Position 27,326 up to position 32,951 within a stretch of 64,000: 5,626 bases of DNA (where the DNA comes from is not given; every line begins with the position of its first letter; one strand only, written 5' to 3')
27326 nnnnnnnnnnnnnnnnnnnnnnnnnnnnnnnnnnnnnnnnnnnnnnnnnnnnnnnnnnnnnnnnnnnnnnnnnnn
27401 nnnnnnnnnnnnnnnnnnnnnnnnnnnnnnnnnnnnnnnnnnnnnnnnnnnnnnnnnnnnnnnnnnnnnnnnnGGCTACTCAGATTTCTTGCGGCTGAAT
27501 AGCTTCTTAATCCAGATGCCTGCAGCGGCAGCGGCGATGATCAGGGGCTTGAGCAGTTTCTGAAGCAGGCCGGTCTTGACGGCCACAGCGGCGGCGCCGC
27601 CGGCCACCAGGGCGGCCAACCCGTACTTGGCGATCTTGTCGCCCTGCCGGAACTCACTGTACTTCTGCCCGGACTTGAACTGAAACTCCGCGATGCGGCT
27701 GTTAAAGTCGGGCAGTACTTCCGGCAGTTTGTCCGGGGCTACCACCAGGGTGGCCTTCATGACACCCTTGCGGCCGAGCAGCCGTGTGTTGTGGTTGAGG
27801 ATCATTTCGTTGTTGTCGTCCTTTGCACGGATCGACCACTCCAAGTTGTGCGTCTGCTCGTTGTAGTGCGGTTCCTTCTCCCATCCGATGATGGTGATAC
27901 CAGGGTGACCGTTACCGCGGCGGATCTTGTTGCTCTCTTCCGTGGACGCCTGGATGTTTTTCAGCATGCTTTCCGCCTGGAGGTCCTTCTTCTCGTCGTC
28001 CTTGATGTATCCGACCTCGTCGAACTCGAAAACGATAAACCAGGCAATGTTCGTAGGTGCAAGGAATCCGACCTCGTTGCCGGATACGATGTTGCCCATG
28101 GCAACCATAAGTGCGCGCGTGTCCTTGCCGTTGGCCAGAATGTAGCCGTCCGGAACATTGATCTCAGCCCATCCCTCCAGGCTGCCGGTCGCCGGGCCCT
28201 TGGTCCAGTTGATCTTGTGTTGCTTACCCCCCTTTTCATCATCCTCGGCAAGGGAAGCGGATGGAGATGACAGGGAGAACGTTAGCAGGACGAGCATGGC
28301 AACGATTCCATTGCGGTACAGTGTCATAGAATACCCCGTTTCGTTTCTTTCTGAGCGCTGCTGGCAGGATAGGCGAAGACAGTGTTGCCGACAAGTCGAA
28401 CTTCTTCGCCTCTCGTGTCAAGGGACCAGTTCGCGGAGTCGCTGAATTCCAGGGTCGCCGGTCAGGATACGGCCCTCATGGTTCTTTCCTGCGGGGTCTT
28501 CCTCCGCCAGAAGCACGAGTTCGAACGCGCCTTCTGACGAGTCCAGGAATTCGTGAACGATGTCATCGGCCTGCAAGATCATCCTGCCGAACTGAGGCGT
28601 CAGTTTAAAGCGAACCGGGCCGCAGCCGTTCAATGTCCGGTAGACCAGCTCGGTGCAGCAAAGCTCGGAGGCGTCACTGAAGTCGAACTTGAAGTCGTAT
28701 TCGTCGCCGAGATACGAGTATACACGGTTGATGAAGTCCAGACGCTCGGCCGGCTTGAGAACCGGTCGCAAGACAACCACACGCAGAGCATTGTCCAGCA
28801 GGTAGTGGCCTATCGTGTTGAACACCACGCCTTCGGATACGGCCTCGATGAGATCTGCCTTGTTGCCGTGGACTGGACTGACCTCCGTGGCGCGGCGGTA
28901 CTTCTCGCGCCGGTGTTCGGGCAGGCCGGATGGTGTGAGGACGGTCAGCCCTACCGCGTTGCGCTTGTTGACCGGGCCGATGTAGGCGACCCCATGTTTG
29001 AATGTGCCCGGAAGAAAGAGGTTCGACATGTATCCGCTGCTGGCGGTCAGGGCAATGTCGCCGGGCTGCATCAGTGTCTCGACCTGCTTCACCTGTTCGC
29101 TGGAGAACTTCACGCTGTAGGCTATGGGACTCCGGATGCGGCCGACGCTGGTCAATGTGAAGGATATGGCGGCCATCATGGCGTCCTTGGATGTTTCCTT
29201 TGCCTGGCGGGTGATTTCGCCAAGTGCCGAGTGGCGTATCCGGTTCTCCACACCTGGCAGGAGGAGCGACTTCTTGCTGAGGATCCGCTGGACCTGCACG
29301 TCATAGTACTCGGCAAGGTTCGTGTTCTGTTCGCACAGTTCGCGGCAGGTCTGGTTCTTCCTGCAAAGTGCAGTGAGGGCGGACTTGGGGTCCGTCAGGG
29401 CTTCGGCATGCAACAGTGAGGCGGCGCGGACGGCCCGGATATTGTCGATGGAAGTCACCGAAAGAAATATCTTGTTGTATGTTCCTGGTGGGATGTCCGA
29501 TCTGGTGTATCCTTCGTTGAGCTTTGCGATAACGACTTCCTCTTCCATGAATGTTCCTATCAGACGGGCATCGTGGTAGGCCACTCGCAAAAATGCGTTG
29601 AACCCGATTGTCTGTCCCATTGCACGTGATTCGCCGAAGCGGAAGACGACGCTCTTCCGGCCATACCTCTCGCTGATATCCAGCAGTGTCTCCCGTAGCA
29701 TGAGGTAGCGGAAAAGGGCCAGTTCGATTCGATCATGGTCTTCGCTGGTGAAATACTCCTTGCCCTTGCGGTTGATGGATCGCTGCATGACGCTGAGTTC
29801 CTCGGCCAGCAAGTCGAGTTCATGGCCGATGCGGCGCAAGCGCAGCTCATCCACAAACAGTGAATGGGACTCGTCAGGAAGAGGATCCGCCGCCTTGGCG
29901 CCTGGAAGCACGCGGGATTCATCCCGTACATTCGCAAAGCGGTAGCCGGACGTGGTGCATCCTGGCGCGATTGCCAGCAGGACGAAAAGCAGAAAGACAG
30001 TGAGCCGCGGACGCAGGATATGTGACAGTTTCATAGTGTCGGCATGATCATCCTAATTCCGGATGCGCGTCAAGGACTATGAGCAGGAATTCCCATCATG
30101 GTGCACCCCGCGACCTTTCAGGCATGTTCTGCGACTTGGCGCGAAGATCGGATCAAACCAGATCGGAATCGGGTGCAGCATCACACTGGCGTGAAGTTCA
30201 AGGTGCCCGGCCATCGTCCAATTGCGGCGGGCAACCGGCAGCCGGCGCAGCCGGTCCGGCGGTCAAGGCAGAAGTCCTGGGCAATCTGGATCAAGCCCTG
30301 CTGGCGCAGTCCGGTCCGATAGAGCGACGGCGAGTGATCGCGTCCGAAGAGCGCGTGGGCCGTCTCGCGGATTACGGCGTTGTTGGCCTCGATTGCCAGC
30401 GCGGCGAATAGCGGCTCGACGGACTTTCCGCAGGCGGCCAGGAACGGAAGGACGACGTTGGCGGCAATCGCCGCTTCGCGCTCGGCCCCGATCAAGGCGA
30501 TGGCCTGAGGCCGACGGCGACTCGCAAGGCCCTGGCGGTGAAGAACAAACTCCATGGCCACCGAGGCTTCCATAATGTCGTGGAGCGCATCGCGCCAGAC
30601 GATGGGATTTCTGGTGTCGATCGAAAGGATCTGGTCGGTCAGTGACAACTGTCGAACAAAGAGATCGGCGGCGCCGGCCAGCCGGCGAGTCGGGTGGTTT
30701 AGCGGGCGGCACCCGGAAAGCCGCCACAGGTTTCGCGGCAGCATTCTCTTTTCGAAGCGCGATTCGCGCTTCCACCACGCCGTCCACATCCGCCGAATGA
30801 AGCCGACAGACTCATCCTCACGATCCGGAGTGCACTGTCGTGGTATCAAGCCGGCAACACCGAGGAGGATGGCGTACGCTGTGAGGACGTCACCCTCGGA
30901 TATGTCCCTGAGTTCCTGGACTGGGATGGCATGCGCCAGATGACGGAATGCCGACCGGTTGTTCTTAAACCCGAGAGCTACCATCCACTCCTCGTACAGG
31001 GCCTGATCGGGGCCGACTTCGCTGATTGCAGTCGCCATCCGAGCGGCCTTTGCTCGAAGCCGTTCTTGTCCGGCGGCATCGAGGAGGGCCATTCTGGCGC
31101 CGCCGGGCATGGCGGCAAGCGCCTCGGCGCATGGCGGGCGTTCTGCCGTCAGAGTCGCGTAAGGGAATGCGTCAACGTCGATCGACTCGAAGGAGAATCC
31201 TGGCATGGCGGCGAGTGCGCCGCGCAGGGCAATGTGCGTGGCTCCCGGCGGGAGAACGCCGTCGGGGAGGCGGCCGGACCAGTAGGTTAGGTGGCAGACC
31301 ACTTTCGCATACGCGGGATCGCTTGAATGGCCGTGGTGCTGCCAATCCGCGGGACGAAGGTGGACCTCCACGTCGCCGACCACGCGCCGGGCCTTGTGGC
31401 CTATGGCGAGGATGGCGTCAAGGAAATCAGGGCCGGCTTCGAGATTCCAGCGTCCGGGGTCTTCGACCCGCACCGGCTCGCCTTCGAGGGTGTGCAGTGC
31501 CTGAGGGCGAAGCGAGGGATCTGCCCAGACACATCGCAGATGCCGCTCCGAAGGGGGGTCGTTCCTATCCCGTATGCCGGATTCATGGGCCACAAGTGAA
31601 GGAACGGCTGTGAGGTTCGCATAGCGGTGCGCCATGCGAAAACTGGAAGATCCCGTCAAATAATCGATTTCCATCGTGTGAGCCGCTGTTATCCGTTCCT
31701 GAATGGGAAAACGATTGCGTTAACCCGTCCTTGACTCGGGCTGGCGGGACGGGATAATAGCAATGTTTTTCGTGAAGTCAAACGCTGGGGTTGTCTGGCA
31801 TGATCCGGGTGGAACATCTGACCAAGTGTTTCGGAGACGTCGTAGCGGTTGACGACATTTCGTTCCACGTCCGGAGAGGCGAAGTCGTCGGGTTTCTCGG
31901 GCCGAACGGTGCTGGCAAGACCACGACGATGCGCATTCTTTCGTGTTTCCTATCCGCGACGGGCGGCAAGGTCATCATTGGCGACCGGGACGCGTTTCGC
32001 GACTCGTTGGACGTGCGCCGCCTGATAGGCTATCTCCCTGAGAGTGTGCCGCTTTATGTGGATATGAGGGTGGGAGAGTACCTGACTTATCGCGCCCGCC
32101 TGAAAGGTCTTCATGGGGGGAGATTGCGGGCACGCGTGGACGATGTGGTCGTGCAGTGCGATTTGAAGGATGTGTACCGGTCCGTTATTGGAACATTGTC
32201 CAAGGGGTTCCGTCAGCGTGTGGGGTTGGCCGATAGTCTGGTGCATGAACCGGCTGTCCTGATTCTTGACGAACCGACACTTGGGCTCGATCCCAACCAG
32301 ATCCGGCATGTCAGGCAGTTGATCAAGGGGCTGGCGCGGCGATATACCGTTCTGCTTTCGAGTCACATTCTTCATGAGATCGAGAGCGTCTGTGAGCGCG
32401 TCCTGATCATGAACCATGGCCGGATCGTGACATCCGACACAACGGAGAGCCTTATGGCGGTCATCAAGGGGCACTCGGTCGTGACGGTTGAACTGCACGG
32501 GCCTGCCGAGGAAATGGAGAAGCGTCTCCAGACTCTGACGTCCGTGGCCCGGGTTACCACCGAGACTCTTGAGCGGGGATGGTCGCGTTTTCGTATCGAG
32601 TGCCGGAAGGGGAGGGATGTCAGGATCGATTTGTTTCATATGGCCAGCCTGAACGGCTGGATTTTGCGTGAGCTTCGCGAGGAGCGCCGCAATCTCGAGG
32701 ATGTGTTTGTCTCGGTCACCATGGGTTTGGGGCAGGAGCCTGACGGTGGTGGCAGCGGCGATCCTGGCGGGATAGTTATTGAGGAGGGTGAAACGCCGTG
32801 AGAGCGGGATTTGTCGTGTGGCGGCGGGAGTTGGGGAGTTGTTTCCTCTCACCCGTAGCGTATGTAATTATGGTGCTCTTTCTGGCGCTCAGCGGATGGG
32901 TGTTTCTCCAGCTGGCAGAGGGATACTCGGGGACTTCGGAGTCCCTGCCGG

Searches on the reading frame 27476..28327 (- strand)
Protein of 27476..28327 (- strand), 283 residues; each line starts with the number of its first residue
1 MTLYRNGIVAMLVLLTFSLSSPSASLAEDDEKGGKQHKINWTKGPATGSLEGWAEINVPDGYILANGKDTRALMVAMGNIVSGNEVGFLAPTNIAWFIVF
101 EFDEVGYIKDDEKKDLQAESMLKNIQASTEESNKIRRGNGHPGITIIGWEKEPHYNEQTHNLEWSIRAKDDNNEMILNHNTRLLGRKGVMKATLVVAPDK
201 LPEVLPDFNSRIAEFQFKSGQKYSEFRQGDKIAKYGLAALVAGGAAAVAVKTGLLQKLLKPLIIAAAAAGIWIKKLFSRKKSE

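Call 45: search_protein_families(library=pfam, proteins=[window:27476-28327:-], max_evalue=0.00001)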
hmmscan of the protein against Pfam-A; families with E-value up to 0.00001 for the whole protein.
window:27476-28327:- (283 aa): 1 family
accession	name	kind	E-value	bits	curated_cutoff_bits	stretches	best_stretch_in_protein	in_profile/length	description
PF09935.14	DUF2167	-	2.2e-66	224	25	1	48-262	7-226/238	Protein of unknown function (DUF2167)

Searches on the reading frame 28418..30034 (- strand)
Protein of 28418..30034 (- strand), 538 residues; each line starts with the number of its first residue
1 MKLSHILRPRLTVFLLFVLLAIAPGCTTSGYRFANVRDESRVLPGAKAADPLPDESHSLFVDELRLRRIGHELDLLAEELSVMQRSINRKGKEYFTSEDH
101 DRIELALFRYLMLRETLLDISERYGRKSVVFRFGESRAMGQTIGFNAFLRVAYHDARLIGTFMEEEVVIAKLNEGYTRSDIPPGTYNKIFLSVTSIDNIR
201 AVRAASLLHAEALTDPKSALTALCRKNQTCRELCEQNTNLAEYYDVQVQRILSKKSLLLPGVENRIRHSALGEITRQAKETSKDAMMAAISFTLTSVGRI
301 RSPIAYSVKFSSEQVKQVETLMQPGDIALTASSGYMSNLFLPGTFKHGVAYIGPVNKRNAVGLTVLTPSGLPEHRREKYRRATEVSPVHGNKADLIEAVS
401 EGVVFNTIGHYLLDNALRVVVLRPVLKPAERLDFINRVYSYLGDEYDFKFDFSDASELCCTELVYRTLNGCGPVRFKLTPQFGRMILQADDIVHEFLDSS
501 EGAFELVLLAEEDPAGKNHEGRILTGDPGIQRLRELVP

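Call 45: search_protein_families(library=pfam, proteins=[window:28418-30034:-], max_evalue=0.00001)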
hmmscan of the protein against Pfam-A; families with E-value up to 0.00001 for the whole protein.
window:28418-30034:- (538 aa): 1 family
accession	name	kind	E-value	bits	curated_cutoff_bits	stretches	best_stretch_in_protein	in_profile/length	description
PF05708.18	Peptidase_C92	-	1.5e-08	35.3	27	1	322-496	2-145/166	Permuted papain-like amidase enzyme, YaeF/YiiX, C92 family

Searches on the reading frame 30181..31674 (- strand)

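Call 45: search_protein_families(library=pfam, proteins=[window:30181-31674:-], max_evalue=0.00001)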
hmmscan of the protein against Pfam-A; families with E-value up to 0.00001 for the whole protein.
window:30181-31674:- (497 aa): 1 family
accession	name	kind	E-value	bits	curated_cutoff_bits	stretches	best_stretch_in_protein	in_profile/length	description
PF11013.13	DUF2851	-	3.2e-50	171.6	25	1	43-419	1-353/375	Protein of unknown function (DUF2851)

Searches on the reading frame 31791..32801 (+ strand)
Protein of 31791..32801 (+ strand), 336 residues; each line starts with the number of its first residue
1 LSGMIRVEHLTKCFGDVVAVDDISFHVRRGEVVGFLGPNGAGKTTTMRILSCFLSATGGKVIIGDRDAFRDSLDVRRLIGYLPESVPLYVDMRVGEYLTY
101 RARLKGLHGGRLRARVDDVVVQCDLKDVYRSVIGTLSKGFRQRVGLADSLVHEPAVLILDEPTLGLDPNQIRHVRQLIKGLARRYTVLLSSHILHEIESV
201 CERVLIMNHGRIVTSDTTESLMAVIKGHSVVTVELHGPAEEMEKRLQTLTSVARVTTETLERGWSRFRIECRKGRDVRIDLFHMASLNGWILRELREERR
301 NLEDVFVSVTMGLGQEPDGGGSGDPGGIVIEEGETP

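Call 45: search_protein_families(library=pfam, proteins=[window:31791-32801:+], max_evalue=0.00001)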
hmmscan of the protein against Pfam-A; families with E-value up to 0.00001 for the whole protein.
window:31791-32801:+ (336 aa): 2 families
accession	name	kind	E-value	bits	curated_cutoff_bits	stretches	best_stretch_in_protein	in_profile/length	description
PF00005.33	ABC_tran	-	3.1e-26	93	25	1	21-163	2-136/137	ABC transporter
PF13304.12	AAA_21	-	1.1e-13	52.4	27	1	133-195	235-301/304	AAA domain, putative AbiEii toxin, Type IV TA system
